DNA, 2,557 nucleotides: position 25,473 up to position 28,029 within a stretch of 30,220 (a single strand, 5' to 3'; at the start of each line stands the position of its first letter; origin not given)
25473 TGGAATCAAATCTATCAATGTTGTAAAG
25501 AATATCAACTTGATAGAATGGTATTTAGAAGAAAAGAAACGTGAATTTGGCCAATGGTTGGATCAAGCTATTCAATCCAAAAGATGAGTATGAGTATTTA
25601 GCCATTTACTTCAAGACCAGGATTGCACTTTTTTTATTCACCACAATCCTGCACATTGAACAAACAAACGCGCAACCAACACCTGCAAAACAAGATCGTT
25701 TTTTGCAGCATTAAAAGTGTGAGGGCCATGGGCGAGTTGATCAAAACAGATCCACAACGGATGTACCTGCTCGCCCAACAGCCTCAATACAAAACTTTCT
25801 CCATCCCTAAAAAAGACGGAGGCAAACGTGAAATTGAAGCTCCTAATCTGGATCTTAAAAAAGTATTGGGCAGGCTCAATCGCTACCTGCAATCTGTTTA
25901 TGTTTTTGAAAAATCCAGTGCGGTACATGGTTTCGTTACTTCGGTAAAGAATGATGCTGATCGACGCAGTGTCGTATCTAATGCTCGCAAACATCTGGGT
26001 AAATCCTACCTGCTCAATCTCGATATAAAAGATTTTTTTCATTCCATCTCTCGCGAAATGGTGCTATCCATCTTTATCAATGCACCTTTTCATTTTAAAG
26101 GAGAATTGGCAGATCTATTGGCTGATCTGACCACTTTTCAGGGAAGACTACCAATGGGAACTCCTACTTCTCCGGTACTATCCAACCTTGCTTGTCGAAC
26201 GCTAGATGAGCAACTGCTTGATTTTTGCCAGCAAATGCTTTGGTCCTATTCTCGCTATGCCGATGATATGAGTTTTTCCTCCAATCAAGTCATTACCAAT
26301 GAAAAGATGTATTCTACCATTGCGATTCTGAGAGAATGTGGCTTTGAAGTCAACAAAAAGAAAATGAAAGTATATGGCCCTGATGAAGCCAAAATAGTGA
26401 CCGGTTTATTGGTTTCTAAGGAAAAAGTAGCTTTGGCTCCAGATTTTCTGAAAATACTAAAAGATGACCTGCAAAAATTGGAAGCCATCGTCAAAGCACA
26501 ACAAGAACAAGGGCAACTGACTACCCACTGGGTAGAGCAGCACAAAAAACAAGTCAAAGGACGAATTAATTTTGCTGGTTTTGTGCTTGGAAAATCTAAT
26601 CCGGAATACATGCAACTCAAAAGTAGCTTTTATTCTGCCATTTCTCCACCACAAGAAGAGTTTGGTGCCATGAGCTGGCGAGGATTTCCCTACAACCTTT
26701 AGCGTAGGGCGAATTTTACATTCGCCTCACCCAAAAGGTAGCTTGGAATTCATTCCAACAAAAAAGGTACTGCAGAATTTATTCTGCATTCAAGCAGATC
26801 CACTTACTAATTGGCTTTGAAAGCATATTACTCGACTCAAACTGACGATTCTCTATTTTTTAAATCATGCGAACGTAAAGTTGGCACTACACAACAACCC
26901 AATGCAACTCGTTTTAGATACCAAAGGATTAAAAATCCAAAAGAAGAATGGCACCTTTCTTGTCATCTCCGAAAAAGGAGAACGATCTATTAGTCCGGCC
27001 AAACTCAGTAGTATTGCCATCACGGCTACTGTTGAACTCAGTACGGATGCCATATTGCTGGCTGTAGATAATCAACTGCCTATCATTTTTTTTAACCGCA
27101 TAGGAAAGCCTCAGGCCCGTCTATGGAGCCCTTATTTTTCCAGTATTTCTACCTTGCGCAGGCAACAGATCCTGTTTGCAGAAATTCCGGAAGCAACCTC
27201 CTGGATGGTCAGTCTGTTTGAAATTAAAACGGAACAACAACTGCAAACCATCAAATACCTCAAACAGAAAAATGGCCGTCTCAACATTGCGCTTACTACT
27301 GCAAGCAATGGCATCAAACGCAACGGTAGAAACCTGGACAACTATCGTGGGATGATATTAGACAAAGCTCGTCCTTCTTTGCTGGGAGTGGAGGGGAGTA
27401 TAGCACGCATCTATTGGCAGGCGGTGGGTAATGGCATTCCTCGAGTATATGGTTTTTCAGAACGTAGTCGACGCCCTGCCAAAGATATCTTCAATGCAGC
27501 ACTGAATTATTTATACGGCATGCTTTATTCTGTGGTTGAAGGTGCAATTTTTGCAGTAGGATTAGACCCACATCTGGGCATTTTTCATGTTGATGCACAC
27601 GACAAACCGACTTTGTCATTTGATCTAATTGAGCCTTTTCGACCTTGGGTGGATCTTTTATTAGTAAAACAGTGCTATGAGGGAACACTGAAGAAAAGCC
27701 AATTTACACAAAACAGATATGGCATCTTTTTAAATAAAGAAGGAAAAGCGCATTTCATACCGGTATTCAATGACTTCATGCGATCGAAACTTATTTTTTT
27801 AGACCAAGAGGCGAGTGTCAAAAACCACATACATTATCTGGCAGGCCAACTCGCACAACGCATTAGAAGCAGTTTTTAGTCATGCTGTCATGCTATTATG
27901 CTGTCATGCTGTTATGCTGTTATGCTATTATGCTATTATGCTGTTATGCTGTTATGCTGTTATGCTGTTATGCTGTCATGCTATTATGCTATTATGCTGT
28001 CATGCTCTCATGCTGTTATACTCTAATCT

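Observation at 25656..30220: Stand-alone retron-type RT embedded in a Cas1-Cas2-CRISPR adaptation module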

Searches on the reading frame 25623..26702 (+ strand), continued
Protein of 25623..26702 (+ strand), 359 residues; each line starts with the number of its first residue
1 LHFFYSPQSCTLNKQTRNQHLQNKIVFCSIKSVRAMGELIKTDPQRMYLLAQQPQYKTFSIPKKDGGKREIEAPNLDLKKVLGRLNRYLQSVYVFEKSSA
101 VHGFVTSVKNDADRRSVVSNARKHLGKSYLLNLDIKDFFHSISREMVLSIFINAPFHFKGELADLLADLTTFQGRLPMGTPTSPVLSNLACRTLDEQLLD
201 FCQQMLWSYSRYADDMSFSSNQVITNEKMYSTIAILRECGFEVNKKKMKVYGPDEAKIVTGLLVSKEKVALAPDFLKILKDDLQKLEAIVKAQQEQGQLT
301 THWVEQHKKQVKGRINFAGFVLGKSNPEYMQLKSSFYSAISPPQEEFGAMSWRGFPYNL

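Call 51: search_protein_families(library=padloc, proteins=[L050:8648-9784:+, L050:9971-11023:+, L070:9929-11257:+, L071:9803-10909:+, L080:9842-11569:+, L077:9956-11521:+], max_evalue=1e-20)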
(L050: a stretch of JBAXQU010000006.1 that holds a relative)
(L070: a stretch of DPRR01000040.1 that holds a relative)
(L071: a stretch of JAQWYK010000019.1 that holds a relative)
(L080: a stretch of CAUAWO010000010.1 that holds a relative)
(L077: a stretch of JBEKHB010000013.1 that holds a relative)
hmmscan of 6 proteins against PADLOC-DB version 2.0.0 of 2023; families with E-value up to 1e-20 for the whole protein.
L050:8648-9784:+ (378 aa): 0 families

L050:9971-11023:+ (350 aa): 35 families (the best 25 are shown)
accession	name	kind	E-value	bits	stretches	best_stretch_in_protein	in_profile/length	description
PDLC02959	RT-Protease_XI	-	3.1e-100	334.5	1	16-333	4-321/510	single gene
PDLC02960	RT-Protease_XI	-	4.7e-100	333.9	1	17-331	3-316/506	single gene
PDLC02961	RT-TIR_XII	-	1e-96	322.7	1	10-335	4-332/475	single gene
PDLC02968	RT-Toprim_I-C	-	1.4e-96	322.5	1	40-331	21-308/529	single gene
PDLC02965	RT-Toprim_I-C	-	2.1e-96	321.9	1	40-331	21-308/529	single gene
PDLC02962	RT-TIR_XII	-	4.5e-96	320.6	1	9-335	3-333/478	single gene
PDLC02967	RT-Toprim_I-C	-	2.8e-80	268.7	1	41-319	31-300/549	single gene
PDLC02966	RT-Toprim_I-C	-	6.2e-80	267.3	1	22-320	17-322/568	single gene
PDLC02963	RT-Toprim_I-C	-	2.6e-79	265.2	1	23-319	13-316/552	single gene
PDLC02964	RT-Toprim_I-C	-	1.8e-77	259.3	1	42-321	32-303/554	single gene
PDLC02956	RT_XIII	-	1.3e-70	236.7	2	165-319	271-412/469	-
PDLC02943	RT_III-A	-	6e-70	233.7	1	22-321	24-307/322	-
PDLC02942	RT_III-A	-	1.2e-67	226.5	1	23-322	45-327/341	-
PDLC02946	RT_III-A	-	2e-67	225.7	1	23-317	37-314/330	-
PDLC03739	RT_Ec107-like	-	1.9e-62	209.4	1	43-320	34-295/307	retron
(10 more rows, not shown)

L070:9929-11257:+ (442 aa): 34 families (the best 25 are shown)
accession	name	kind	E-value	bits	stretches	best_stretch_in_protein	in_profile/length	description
PDLC02960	RT-Protease_XI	-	2.5e-75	252.4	1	25-298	3-279/506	single gene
PDLC02959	RT-Protease_XI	-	2.9e-75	252.1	1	23-293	3-277/510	single gene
PDLC02962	RT-TIR_XII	-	1.5e-74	249.6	1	19-327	5-318/478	single gene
PDLC02961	RT-TIR_XII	-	1.6e-73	246.3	1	20-327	6-317/475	single gene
PDLC02968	RT-Toprim_I-C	-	2.7e-69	232.4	1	46-314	19-284/529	single gene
PDLC02965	RT-Toprim_I-C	-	1.2e-68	230.3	1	46-312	19-282/529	single gene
PDLC02955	RT_X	-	1.6e-68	229.1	1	44-298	13-256/272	-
PDLC02956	RT_XIII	-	2.7e-68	229.1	1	23-310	108-406/469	-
PDLC02946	RT_III-A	-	1.7e-64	216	1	29-296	35-293/330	-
PDLC02967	RT-Toprim_I-C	-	2.6e-62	209.3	1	25-311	3-295/549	single gene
PDLC02966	RT-Toprim_I-C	-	1.9e-60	203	1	27-308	14-313/568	single gene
PDLC02963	RT-Toprim_I-C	-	3.1e-60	202.3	1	28-308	10-308/552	single gene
PDLC02942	RT_III-A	-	4.8e-60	201.4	1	30-296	44-301/341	-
PDLC02964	RT-Toprim_I-C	-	4.8e-59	198.5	1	25-310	3-295/554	single gene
PDLC02952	RT_VI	-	1.3e-58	196.5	1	27-299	5-265/279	-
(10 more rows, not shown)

L071:9803-10909:+ (368 aa): 34 families (the best 25 are shown)
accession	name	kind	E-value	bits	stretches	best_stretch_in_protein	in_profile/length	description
PDLC02960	RT-Protease_XI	-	5.9e-81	270.9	1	63-364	22-321/506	single gene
PDLC02959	RT-Protease_XI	-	2.6e-80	268.8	1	67-364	28-324/510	single gene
PDLC02961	RT-TIR_XII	-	4.6e-76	254.6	1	66-359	37-328/475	single gene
PDLC02962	RT-TIR_XII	-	2.5e-75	252.2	1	70-360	39-330/478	single gene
PDLC02965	RT-Toprim_I-C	-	2.8e-73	245.6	1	70-359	24-308/529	single gene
PDLC02968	RT-Toprim_I-C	-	3.7e-73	245.2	1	70-355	24-304/529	single gene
PDLC02966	RT-Toprim_I-C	-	1e-63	213.7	1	69-344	41-318/568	single gene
PDLC02967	RT-Toprim_I-C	-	1.4e-63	213.6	1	71-344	34-297/549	single gene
PDLC02963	RT-Toprim_I-C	-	6.6e-63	211.1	1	69-344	36-313/552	single gene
PDLC02964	RT-Toprim_I-C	-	1.5e-60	203.4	1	71-343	34-297/554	single gene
PDLC02942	RT_III-A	-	7.7e-59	197.5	1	15-345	15-322/341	-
PDLC02946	RT_III-A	-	7.1e-58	194.3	1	44-343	33-312/330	-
PDLC02941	RT_II-A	-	3.4e-57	192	1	69-350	37-288/309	-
PDLC02956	RT_XIII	-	3.6e-57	192.4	1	192-344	271-409/469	-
PDLC02943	RT_III-A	-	3.7e-55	185.1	1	43-344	21-302/322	-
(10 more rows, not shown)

L080:9842-11569:+ (575 aa): 34 families (the best 25 are shown)
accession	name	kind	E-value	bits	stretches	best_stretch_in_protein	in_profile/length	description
PDLC02959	RT-Protease_XI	-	1.4e-100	335.6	1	48-398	32-368/510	single gene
PDLC02960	RT-Protease_XI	-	1.7e-99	332.1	1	51-389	30-357/506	single gene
PDLC02961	RT-TIR_XII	-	2.1e-94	315.1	1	49-370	38-351/475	single gene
PDLC02962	RT-TIR_XII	-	4.8e-94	313.9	1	51-371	41-350/478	single gene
PDLC02965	RT-Toprim_I-C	-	7.9e-90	300.2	1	52-358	24-320/529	single gene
PDLC02968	RT-Toprim_I-C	-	4.2e-89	297.8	1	52-362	24-323/529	single gene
PDLC02956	RT_XIII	-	4.1e-75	251.6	1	52-358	142-433/469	-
PDLC02946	RT_III-A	-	8.3e-71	236.8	1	50-336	57-318/330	-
PDLC02966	RT-Toprim_I-C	-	1.2e-69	233.3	1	49-397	39-364/568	single gene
PDLC02963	RT-Toprim_I-C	-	2.4e-69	232.3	1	49-397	34-362/552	single gene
PDLC02945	RT_III-A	-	2.3e-66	222.4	1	50-333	63-346/362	-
PDLC02943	RT_III-A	-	1.7e-65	219.1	1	52-341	47-312/322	-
PDLC02942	RT_III-A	-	1.4e-64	216.4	1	49-331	64-321/341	-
PDLC02967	RT-Toprim_I-C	-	2e-62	209.7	1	48-397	29-347/549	single gene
PDLC02941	RT_II-A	-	2.2e-61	205.7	1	48-293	34-267/309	-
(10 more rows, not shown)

L077:9956-11521:+ (521 aa): 33 families (the best 25 are shown)
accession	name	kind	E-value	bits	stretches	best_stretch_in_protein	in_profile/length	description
PDLC02959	RT-Protease_XI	-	4.7e-133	442.8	1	14-393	3-369/510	single gene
PDLC02960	RT-Protease_XI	-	4.3e-131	436.3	1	16-390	3-367/506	single gene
PDLC02961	RT-TIR_XII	-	2.3e-124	413.9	1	11-347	6-333/475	single gene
PDLC02962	RT-TIR_XII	-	1.9e-123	410.8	1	9-345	4-333/478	single gene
PDLC02965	RT-Toprim_I-C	-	1.2e-109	365.6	1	25-346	4-313/529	single gene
PDLC02968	RT-Toprim_I-C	-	1.5e-109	365.3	1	25-345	4-312/529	single gene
PDLC02966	RT-Toprim_I-C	-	2.2e-96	321.6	1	19-328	15-320/568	single gene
PDLC02963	RT-Toprim_I-C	-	6.5e-96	320.1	1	20-326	11-313/552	single gene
PDLC02967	RT-Toprim_I-C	-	3.5e-82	274.9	1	19-280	6-267/549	single gene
PDLC02956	RT_XIII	-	1.3e-81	273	2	159-338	271-421/469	-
PDLC02964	RT-Toprim_I-C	-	1.1e-80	270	1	19-280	6-268/554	single gene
PDLC02946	RT_III-A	-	4.5e-70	234.4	1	24-340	39-327/330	-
PDLC02949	RT_other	-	1.3e-63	213.9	2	160-283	314-425/481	-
PDLC02955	RT_X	-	7.3e-62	207.2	1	26-282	4-243/272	-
PDLC03740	RT_outgroup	-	1.3e-61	207.1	1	46-323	120-388/407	retron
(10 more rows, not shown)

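Call 53: find_encoding_contigs(protein=P0092, flank=10000, max_places=2)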
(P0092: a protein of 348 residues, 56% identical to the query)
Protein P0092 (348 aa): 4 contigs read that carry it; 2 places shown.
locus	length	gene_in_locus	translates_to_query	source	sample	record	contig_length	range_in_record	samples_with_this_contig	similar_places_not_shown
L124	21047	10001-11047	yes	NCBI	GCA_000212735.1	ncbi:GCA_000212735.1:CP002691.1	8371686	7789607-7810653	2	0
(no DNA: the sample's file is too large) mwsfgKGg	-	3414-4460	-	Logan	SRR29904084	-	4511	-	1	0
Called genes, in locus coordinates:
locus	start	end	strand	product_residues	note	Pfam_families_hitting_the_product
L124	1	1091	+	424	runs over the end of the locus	PF03787:RAMPs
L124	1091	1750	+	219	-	PF19964:EAD11 (weak)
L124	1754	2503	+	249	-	PF17955:Cas6b_N, PF17262:Cas6b_C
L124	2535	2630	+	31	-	-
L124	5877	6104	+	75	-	-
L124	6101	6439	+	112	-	PF02452:PemK_toxin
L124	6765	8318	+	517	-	PF09820:AAA-ATPase_like, PF08011:PDDEXK_9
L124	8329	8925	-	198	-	-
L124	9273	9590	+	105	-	PF08281:Sigma70_r4_2, PF04545:Sigma70_r4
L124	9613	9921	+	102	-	-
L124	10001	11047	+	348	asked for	PF00078:RVT_1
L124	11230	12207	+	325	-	PF01867:Cas_Cas1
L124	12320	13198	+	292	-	PF17761:DUF1016_N, PF06250:YhcG_C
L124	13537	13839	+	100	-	PF09827:CRISPR_Cas2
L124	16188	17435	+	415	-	PF03747:ADP_ribosyl_GH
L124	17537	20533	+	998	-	PF07715:Plug, PF25183:OMP_b-brl_4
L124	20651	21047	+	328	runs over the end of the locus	PF01636:APH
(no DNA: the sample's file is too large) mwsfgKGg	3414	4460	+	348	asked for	PF00078:RVT_1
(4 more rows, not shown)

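Call 69: predict_structure(alignment_id=A2)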
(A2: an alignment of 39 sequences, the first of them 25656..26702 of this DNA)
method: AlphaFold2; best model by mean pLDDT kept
length: 348 residues; sequences in the alignment: 39
mean_pLDDT: 93.0   pTM: 0.86
mean pLDDT of the five models: 93.0, 92.4, 92.3, 91.4, 90.7
residues with pLDDT >= 90: 298; 70-90: 32; 50-70: 9; < 50: 9
segments of 3 or more residues with pLDDT < 50: 345-348
pLDDT, mean of each block of 10 residues (from residue 1): 88 98 98 98 96 90 98 98 96 91 93 98 97 98 97 98 97 98 98 97 97 97 98 96 95 95 94 93 80 91 94 95 94 59 47
secondary structure, 60 per line:
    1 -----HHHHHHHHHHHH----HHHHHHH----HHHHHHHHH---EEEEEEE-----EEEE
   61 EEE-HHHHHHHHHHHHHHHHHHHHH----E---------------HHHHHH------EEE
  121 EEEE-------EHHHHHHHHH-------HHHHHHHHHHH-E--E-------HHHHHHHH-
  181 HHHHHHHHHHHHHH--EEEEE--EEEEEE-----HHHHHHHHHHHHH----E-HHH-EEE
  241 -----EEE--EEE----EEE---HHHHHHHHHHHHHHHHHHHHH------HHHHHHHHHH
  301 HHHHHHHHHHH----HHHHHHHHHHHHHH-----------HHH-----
elements in order: H6-17 H22-28 H33-41 E45-51 E57-63 H65-85 H106-111 E118-124 H133-141 H149-159 H172-179 H181-194 E197-201 E204-209 H215-227 E238-240 E246-248 E251-253 E258-260 H264-284 H291-311 H316-329

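Call 73: fold_search(model_id=the predicted structure, library=pdb)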
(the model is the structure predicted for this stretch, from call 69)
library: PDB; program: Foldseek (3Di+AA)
matches with E <= 10: 1306; with E <= 0.001: 585
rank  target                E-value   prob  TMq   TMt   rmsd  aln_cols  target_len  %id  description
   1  9lm3_A                1.8e-22  1.00  0.70  0.43   5.9       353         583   24  cryo-EM structure of retron Eco2 (released 2025-09-17)
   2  9i2f_C                3.9e-22  1.00  0.69  0.43   9.3       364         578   23  Cryo-EM structure of retron Eco2 (Ec67) (released 2026-02-04)
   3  9lm3_E                2.6e-21  1.00  0.70  0.43   5.9       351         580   24  cryo-EM structure of retron Eco2 (released 2025-09-17)
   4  9i2f_A                5.0e-21  1.00  0.69  0.42   9.4       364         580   23  Cryo-EM structure of retron Eco2 (Ec67) (released 2026-02-04)
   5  7v9x_A                1.2e-20  1.00  0.68  0.74   5.3       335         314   23  Cryo-EM structure of E.coli retron-Ec86 in complex with its effector at 2.8 angstrom (released 2022-08-31)
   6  9s1f_A                5.4e-20  1.00  0.67  0.43   5.4       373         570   23  Cryo-EM structure of activated retron Eco2 (Ec67) (released 2026-02-18)
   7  7v9u_A                3.9e-19  1.00  0.67  0.74   5.7       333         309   23  Cryo-EM structure of E.coli retron-Ec86 (RT-msDNA-RNA) at 3.2 angstrom (released 2022-08-31)
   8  9kjx_A                1.5e-18  1.00  0.65  0.73   4.8       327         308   21  Cryo-EM structure of the Retron-Eco7 complex (state 1) (released 2025-11-12)
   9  9nnb_B                6.7e-17  1.00  0.65  0.72   4.8       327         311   21  Cryo-EM structure of the Retron Ec78 complex, PtuA:PtuB:RT (4:2:1) (released 2025-10-08)
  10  9n69_E                1.1e-16  1.00  0.63  0.70   5.4       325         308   22  Structure of the retron IA complex with HNH nuclease in the "down" orientation (released 2025-04-23)
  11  9l7p_E                2.9e-15  1.00  0.60  0.67   6.0       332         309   23  Cryo-EM structure of retron Ec78 system complex (released 2025-12-10)
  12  9vhe_A                8.5e-15  1.00  0.56  0.70   5.5       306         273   24  cryoEM structure of retron-Eco7 complex (released 2025-12-31)
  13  9e8z_H                2.2e-14  1.00  0.62  0.70   5.3       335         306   22  4-component structure of retron Ec83 (released 2025-07-02)
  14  9lp9_A                7.5e-14  1.00  0.59  0.56   7.5       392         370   18  The cryo-EM structure of retron Eco8 in a standby state (released 2025-11-19)
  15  9vma_A                3.7e-13  1.00  0.55  0.40   4.2       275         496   21  Cryo-EM structure of substrate-bound DRT9 hexamer complex (released 2025-08-20)
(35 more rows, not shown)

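Call 75: search_protein_families(library=pfam, proteins=[L001:8280-8714:+, L001:7911-8270:+, L050:8648-9784:+, L124:9613-9921:+, L124:8329-8925:-, L005:7041-7730:+, L043:5427-7832:+, L043:3480-5012:+], max_evalue=0.01)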
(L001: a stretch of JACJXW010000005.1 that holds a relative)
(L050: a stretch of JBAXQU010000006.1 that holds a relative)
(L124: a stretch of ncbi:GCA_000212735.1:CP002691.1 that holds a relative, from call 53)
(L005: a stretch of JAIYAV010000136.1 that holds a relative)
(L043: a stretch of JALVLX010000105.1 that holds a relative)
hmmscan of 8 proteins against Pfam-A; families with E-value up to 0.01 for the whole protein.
L001:8280-8714:+ (144 aa): 0 families

L001:7911-8270:+ (119 aa): 0 families

L050:8648-9784:+ (378 aa): 4 families
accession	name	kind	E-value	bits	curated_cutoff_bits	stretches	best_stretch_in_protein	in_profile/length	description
PF03796.21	DnaB_C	-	2e-80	270.3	27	1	78-336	2-255/255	DnaB-like helicase C terminal domain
PF06745.19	ATPase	-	4.1e-09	36.6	26.6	1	78-252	1-164/231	KaiC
PF13481.12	AAA_25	-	3.7e-07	30.4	27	1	85-251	22-188/195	AAA domain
PF08423.17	Rad51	-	0.0039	16.9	22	1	201-259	118-181/244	Rad51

L124:9613-9921:+ (102 aa): 0 families

L124:8329-8925:- (198 aa): 1 family
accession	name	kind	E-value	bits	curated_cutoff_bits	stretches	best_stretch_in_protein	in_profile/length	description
PF05036.18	SPOR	-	4.7e-05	24.1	21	1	126-186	4-63/76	SPOR domain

L005:7041-7730:+ (229 aa): 1 family
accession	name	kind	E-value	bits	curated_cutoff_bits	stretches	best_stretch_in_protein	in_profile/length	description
PF19964.5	EAD11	-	1.1e-08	35.4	26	1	6-81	2-79/80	Effector-associated domain 11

L043:5427-7832:+ (801 aa): 1 family
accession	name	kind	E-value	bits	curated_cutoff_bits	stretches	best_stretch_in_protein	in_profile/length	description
PF03787.20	RAMPs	-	2.1e-08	35.3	22.1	1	54-497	1-188/189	RAMP superfamily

L043:3480-5012:+ (510 aa): 1 family
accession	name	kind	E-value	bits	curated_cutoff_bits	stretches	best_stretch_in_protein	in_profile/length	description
PF03787.20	RAMPs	-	2.3e-38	133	22.1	2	10-199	2-189/189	RAMP superfamily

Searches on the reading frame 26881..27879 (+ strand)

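Call 3: search_protein_families(library=pfam, proteins=[window:26881-27879:+], max_evalue=0.01)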
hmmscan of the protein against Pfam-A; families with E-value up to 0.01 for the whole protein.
window:26881-27879:+ (332 aa): 1 family
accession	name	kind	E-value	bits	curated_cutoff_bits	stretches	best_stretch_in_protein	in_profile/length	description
PF01867.21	Cas_Cas1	-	1.9e-63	214.7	22.3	1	10-296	1-281/283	CRISPR associated protein Cas1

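Call 4: search_protein_families(library=ncbifam, proteins=[window:26881-27879:+], max_evalue=0.01)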
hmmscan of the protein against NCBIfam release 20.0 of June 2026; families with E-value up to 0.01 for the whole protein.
window:26881-27879:+ (332 aa): 9 families
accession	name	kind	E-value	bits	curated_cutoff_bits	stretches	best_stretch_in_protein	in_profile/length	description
TIGR00287.1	cas1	equivalog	2.1e-65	220.9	71.7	1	9-329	1-320/327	CRISPR-associated endonuclease Cas1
TIGR04093.1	cas1_CYANO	exception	1.3e-39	136.1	385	1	16-305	9-296/334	type I-D CRISPR-associated endonuclease Cas1d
NF049935.1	cas4g_cas1g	exception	2.7e-39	135.1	560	1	5-302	212-505/546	CRISPR-associated endonuclease Cas4g/Cas1g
TIGR03640.1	cas1_DVULG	exception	1.2e-34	120.1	385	1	11-330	7-330/340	type I-C CRISPR-associated endonuclease Cas1c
TIGR03641.1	cas1_HMARI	exception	1e-29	103.8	304.1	1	18-316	10-299/324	type I-B CRISPR-associated endonuclease Cas1b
TIGR03983.1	cas1_MYXAN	equivalog_domain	3.8e-27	95.2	358.05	1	14-297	18-301/347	type I-MYXAN CRISPR-associated endonuclease Cas1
TIGR03639.1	cas1_NMENI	exception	7.2e-22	78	120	1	33-279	26-246/278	type II CRISPR-associated endonuclease Cas1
TIGR04329.1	cas1_PREFRAN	exception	2.1e-20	73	300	1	11-296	10-281/317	type V CRISPR-associated endonuclease Cas1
TIGR03638.1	cas1_ECOLI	exception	4.6e-08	32.6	215.6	1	167-240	133-208/269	type I-E CRISPR-associated endonuclease Cas1e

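Call 5: search_protein_families(library=padloc, proteins=[window:26881-27879:+], max_evalue=0.01)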
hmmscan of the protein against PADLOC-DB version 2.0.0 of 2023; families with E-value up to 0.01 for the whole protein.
window:26881-27879:+ (332 aa): 31 families (the best 25 are shown)
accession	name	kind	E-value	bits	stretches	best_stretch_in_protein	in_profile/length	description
PDLC02066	Cas1b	-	8.3e-76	253.4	1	8-329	1-320/322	-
PDLC00927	Cas1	-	5.7e-66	220.9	1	9-329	1-320/327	CRISPR-associated endonuclease Cas1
PDLC01248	Cas1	-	5.6e-65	217.7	1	8-329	1-288/289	"CAS-I,CAS-II,CAS-III,CAS-IV,CAS-V,CAS-VI; acquisition_1"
PDLC01608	Cas1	-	7.1e-63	210.7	1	10-296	1-274/276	"CAS-I,CAS-II,CAS-III,CAS-IV,CAS-V,CAS-VI; acquisition_1"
PDLC01249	Cas1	-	1.7e-58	196.1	1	10-274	1-245/246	"CAS-I,CAS-II,CAS-III,CAS-IV,CAS-V,CAS-VI; acquisition_1"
PDLC01449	Cas1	-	1.3e-56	190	1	10-326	4-278/285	"CAS-I,CAS-II,CAS-III,CAS-IV,CAS-V,CAS-VI; acquisition_1"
PDLC00928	Cas1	-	5.6e-51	171.4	1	11-326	3-311/315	Cas1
PDLC02025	Cas1d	-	1.1e-42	144.6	1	14-329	8-305/316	-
PDLC01740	Cas1_IIIa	-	7.3e-39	132.4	1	9-324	2-307/331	-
PDLC02064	Cas1a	-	1.2e-38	131.4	1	10-278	4-227/277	-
PDLC02063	Cas1_IIIb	-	2.3e-37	126.8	1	8-297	311-576/617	-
PDLC01743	Cas1c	-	3.3e-37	126.4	1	11-330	9-326/337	-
PDLC01334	Cas1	-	3e-36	123.4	1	11-330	6-327/336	"CAS-I,CAS-II,CAS-III,CAS-IV,CAS-V,CAS-VI; acquisition_1"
PDLC00923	Cas1c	-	3.1e-35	120.1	1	11-330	7-330/340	"CRISPR-associated endonuclease Cas1, subtype I-C/DVULG"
PDLC01747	Cas1g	-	2.1e-34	117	1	8-301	198-481/523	-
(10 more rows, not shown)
